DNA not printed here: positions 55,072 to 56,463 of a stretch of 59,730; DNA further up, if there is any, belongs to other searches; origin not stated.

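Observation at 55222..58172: HAD-fold protein, divergent Ftr paralog and PfkB kinase, translationally coupled to purD inside the purine cluster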

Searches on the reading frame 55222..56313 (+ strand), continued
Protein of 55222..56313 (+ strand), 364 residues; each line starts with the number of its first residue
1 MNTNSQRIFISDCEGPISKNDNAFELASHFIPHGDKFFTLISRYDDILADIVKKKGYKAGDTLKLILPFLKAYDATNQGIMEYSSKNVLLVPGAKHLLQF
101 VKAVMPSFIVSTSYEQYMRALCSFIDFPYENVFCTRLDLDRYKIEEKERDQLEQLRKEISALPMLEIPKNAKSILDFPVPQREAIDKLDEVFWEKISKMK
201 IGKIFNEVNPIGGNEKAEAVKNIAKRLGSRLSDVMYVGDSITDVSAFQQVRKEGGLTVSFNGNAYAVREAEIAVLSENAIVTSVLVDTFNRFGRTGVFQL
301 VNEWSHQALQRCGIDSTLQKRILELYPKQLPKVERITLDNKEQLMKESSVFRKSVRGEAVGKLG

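Call 54: predict_structure(alignment_id=A1)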
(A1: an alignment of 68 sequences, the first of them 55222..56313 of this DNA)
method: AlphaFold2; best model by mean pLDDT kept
length: 364 residues; sequences in the alignment: 68
mean_pLDDT: 96.8   pTM: 0.94
mean pLDDT of the five models: 96.8, 96.4, 96.3, 96.0, 95.6
residues with pLDDT >= 90: 351; 70-90: 9; 50-70: 3; < 50: 1
segments of 3 or more residues with pLDDT < 50: none
pLDDT, mean of each block of 10 residues (from residue 1): 80 98 98 98 97 96 98 99 98 97 98 98 98 99 98 98 96 98 98 98 98 98 98 98 98 99 97 98 98 98 97 95 97 98 97 90 75
secondary structure, 60 per line:
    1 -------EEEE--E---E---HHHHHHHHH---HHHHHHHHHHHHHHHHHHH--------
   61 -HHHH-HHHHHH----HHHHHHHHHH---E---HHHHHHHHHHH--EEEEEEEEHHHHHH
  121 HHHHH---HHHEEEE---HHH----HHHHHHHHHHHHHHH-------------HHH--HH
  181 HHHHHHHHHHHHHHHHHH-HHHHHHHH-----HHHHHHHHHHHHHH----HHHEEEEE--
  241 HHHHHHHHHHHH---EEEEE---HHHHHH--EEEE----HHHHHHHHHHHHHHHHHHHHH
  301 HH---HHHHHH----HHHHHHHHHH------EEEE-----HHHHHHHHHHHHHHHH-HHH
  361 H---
elements in order: E8-11 H22-30 H34-52 H62-65 H67-72 H77-86 H94-104 E107-114 H115-125 E132-135 H146-160 H179-198 H200-207 H213-226 E234-238 H241-252 E256-260 H264-269 E272-275 H280-302 H306-311 H316-325 E332-335 H341-356 H358-361

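Call 56: find_encoding_contigs(protein=P0337, flank=10000, max_places=3)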
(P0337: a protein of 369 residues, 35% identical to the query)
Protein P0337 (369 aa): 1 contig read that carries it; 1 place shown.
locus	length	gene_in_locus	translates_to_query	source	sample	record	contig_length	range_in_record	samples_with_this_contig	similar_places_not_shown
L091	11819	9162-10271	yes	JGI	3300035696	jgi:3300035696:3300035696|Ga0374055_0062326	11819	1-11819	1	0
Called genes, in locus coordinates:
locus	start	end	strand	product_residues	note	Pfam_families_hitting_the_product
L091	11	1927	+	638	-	PF12846:AAA_10 (faint)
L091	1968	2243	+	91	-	-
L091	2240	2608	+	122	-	-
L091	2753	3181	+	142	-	-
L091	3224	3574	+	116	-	-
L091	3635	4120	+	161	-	-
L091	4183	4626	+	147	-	PF00583:Acetyltransf_1, PF13673:Acetyltransf_10, PF13508:Acetyltransf_7, PF14542:Acetyltransf_CG (weak), PF08445:FR47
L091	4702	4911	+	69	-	-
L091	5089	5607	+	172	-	-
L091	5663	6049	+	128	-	-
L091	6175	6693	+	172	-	-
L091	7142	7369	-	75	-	-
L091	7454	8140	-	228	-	PF08241:Methyltransf_11 (weak), PF13649:Methyltransf_25 (faint)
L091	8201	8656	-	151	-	-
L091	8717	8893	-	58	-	-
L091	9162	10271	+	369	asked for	-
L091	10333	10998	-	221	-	-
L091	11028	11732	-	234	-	PF02698:DUF218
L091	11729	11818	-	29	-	?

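Call 58: fold_search(model_id=the predicted structure, library=pdb)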
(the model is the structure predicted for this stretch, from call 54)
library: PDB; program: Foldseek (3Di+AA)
matches with E <= 10: 894; with E <= 0.001: 23
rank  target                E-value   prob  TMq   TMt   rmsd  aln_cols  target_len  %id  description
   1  1y8a                  3.7e-19  1.00  0.80  0.92   2.3       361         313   27  Structure of gene product AF1437 from Archaeoglobus fulgidus (released 2005-01-25)
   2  5is2                  2.3e-07  1.00  0.47  0.44   8.4       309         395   14  Crystal structure of Mycobacterium avium SerB2 at pH 6.6 (released 2016-04-27)
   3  5it0                  1.0e-06  1.00  0.47  0.43   8.3       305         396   13  Crystal structure of Mycobacterium avium SerB2 mutant D343N/D347N (released 2016-04-27)
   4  5jjb                  1.2e-06  1.00  0.46  0.43   9.3       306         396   13  Crystal structure of Mycobacterium avium SerB2 mutant D343G (released 2016-05-18)
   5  5it4                  1.7e-06  1.00  0.46  0.43   8.4       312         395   13  Crystal structure of Mycobacterium avium SerB2 mutant D343N (released 2016-04-27)
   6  3p96                  2.0e-06  1.00  0.46  0.43   9.4       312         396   13  Crystal structure of Phosphoserine phosphatase SerB from Mycobacterium avium, native form (released 2010-11-10)
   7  5jlp                  3.0e-06  1.00  0.46  0.43   9.8       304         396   13  Crystal structure of Mycobacterium avium SerB2 in complex with serine at ACT domain (released 2017-05-03)
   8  5t41                  3.5e-06  1.00  0.46  0.42   8.2       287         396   14  Crystal structure of Mycobacterium avium SerB2 mutant S275A/R279A at pH 6.6 with ethylene glycol bound at ACT- I domain (released 2016-11-16)
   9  3m1y_D                2.5e-05  1.00  0.45  0.76   8.6       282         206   11  Crystal Structure of a Phosphoserine phosphatase (SerB) from Helicobacter pylori (released 2010-03-23)
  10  1l7o_B                3.2e-05  1.00  0.46  0.77   8.6       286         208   14  CRYSTAL STRUCTURE OF PHOSPHOSERINE PHOSPHATASE IN APO FORM (released 2002-06-19)
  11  3m1y_C                3.2e-05  1.00  0.45  0.75   8.6       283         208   12  Crystal Structure of a Phosphoserine phosphatase (SerB) from Helicobacter pylori (released 2010-03-23)
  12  3m1y_B                3.8e-05  1.00  0.47  0.79   8.7       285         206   12  Crystal Structure of a Phosphoserine phosphatase (SerB) from Helicobacter pylori (released 2010-03-23)
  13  7qpl                  9.1e-05  1.00  0.42  0.51   7.6       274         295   14  Crystal structure of phosphoserine phosphatase (SerB) from Brucella melitensis in complex with phosphate and magnesium (released 2023-01-18)
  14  1f5s_B                1.0e-04  1.00  0.44  0.73   7.4       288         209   15  CRYSTAL STRUCTURE OF PHOSPHOSERINE PHOSPHATASE FROM METHANOCOCCUS JANNASCHII (released 2001-06-20)
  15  1rku_A                1.0e-04  1.00  0.39  0.66   6.3       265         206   14  Crystal Structure of ThrH gene product of Pseudomonas Aeruginosa (released 2004-03-30)
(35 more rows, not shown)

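Call 64: find_related_loci(query=A3, collection=metagenome_contigs, flank=10000)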
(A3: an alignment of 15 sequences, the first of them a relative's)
Query A3 (347 aa) in metagenome_contigs; peptide patterns used: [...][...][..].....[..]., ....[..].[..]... (x = any residue, [..] = any of these).
600 stretches matched a pattern (row limit reached: there are more); 565 encode a relative of the query (tblastn E <= 1e-3); the best 80 are kept; 80 distinct loci.
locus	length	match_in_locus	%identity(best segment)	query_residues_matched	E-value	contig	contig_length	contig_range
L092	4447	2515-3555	55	1-347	1e-128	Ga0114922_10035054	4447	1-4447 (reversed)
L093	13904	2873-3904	53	1-341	4e-113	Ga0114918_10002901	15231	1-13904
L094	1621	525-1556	51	6-347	4e-115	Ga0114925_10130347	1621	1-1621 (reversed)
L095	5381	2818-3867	49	1-347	3e-107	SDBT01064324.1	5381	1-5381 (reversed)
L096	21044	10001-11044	49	1-347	4e-107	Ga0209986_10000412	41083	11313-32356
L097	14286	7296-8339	48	1-347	4e-106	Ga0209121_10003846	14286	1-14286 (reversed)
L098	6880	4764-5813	49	1-347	2e-105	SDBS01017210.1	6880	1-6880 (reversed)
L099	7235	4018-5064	49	1-347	1e-104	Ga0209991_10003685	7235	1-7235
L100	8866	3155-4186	48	1-347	4e-104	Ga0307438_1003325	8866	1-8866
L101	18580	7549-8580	51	6-347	5e-111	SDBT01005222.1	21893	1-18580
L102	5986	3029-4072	47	1-347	9e-103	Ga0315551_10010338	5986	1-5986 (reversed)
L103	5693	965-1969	48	1-347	1e-99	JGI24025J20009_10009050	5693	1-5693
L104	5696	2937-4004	47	3-347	1e-97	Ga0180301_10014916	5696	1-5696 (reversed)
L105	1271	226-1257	44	1-347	9e-105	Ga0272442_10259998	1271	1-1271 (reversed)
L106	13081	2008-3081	45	2-347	6e-96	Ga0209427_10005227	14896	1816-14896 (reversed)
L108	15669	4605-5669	43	3-347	1e-95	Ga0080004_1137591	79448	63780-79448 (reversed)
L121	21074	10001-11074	45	2-347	1e-93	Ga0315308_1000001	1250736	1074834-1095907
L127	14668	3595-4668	44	2-347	6e-93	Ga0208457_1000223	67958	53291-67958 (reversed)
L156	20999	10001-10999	42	7-347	5e-91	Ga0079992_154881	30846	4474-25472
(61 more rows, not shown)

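Call 80: list_cluster_members(proteins=[P0283, P0291, P0292, P0308, P0321, P0327, P0335, P0298, P0309, P0251])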
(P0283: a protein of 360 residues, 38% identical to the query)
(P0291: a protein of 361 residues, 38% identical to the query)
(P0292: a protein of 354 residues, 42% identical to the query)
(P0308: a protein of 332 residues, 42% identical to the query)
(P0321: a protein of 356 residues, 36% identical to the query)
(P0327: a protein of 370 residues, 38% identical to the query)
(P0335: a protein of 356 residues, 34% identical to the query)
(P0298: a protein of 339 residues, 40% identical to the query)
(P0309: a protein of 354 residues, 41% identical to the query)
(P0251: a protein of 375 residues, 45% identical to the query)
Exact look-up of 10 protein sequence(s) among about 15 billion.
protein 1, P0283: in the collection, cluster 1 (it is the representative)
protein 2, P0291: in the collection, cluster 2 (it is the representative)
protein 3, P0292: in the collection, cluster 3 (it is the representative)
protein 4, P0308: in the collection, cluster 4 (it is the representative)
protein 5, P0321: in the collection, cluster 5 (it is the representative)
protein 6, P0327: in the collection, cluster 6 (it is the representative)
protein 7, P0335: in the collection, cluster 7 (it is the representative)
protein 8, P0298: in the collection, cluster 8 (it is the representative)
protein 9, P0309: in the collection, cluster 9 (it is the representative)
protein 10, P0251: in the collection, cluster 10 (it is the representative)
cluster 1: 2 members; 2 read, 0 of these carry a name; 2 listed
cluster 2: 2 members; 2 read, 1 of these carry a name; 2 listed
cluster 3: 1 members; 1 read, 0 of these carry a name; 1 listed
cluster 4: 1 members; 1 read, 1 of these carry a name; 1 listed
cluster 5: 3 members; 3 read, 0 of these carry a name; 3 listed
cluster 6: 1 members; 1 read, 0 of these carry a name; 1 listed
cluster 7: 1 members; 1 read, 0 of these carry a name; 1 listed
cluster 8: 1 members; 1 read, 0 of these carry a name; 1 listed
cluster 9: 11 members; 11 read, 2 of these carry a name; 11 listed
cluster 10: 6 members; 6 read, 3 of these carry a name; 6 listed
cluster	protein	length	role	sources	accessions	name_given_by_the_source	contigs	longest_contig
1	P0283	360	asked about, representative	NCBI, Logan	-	-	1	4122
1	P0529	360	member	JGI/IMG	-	-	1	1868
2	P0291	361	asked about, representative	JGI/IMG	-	energy-converting hydrogenase A subunit R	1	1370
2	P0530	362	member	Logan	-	-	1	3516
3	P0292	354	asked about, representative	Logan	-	-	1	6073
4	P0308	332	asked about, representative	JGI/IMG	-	energy-converting hydrogenase A subunit R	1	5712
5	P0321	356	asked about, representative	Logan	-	-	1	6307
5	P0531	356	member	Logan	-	-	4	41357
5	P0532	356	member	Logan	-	-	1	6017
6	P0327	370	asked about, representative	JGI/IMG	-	-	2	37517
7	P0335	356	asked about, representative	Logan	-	-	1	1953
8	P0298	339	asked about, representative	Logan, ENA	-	-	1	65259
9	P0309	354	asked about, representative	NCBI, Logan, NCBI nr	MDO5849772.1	MAG: hypothetical protein Q4P14_01030 [Methanobacteriaceae archaeon] | hypothetical protein [Methanobacteriaceae archaeon]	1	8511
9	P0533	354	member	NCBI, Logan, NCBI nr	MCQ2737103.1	MAG: hypothetical protein MJ224_00655 [archaeon] | hypothetical protein [archaeon]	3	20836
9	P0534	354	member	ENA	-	-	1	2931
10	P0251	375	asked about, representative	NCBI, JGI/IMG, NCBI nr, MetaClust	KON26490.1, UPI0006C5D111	hypothetical protein AC481_07110 [miscellaneous Crenarchaeota group archaeon SMTZ-80] | MAG: hypothetical protein AC481_07110 [miscellaneous Crenarchaeota group archaeon SMTZ-80] | status=active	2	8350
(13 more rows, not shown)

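Call 81: find_encoding_contigs(protein=P0531, flank=8000, max_places=1)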
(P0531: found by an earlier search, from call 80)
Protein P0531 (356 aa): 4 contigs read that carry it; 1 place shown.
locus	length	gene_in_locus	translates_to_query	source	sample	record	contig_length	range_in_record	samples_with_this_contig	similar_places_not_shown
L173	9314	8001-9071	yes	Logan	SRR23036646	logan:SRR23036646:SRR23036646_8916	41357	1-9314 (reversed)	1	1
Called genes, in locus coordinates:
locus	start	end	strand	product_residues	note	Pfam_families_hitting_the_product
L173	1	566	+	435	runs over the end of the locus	PF00206:Lyase_1, PF10397:ADSL_C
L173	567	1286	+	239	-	PF01259:SAICAR_synt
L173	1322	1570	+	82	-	PF02700:PurS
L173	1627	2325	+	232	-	PF13507:GATase_5, PF01965:DJ-1_PfpI, PF07685:GATase_3 (weak)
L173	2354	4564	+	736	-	PF18072:FGAR-AT_linker, PF00586:AIRS, PF02769:AIRS_C, PF00586:AIRS, PF02769:AIRS_C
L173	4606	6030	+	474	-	PF13522:GATase_6, PF13537:GATase_7, PF00156:Pribosyltran (weak)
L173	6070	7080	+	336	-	PF00294:PfkB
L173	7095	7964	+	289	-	PF00551:Formyl_trans_N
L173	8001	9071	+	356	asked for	-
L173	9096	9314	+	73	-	?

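Call 82: find_encoding_contigs(protein=P0327, flank=8000, max_places=1)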
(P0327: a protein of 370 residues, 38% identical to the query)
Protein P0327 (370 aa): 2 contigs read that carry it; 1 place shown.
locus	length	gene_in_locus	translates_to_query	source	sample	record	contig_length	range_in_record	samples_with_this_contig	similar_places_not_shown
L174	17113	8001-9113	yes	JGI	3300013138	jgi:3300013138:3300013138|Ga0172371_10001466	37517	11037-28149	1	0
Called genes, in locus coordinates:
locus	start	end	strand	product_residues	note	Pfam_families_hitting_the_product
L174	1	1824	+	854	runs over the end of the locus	PF07504:FTP, PF02868:Peptidase_M4_C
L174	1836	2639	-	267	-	PF02557:VanY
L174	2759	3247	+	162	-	PF08327:AHSA1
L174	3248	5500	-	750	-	PF13439:Glyco_transf_4, PF00534:Glycos_transf_1, PF13692:Glyco_trans_1_4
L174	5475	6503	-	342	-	PF04041:Glyco_hydro_130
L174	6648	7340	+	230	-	PF00149:Metallophos, PF12850:Metallophos_2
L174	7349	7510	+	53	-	-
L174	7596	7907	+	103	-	-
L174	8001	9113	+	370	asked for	-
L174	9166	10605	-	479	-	PF07494:Reg_prop (faint)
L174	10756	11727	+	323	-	PF03990:DUF348, PF07501:G5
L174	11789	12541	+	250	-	-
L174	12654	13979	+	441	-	-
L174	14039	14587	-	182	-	PF13473:Cupredoxin_1, PF00127:Copper-bind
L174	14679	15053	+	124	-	PF00072:Response_reg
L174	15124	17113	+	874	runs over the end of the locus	PF02384:N6_Mtase, PF07669:Eco57I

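Call 84: list_cluster_members(proteins=[L173:4606-6027:+, L173:7095-7961:+, L173:2354-4561:+, L121:11093-11983:+, L121:14191-15705:-, L156:17460-18710:+, L156:13529-15094:+, L096:9986-11041:+, L127:3562-4665:+, L108:5645-6586:+])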
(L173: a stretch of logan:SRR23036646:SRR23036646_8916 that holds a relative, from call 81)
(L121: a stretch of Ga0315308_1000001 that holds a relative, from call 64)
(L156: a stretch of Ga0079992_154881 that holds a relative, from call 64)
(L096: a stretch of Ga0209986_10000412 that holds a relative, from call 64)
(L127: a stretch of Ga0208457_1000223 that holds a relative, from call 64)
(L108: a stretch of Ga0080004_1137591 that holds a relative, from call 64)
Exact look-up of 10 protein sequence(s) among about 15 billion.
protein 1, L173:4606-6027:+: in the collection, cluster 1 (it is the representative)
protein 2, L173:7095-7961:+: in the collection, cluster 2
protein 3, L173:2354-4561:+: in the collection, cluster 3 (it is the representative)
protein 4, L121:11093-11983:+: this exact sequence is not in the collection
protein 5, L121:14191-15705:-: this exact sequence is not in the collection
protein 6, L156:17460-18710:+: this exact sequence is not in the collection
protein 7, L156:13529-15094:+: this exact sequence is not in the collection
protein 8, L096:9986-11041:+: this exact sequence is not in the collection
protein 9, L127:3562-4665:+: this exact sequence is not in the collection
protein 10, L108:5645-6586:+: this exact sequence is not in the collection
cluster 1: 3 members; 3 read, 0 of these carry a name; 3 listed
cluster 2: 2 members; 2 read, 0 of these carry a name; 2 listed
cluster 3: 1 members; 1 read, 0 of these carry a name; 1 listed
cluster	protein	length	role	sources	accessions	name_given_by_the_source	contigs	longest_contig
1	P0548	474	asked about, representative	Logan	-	-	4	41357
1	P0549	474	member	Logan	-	-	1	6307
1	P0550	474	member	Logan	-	-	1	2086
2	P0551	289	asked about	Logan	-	-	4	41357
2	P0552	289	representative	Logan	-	-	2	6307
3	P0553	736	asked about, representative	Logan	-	-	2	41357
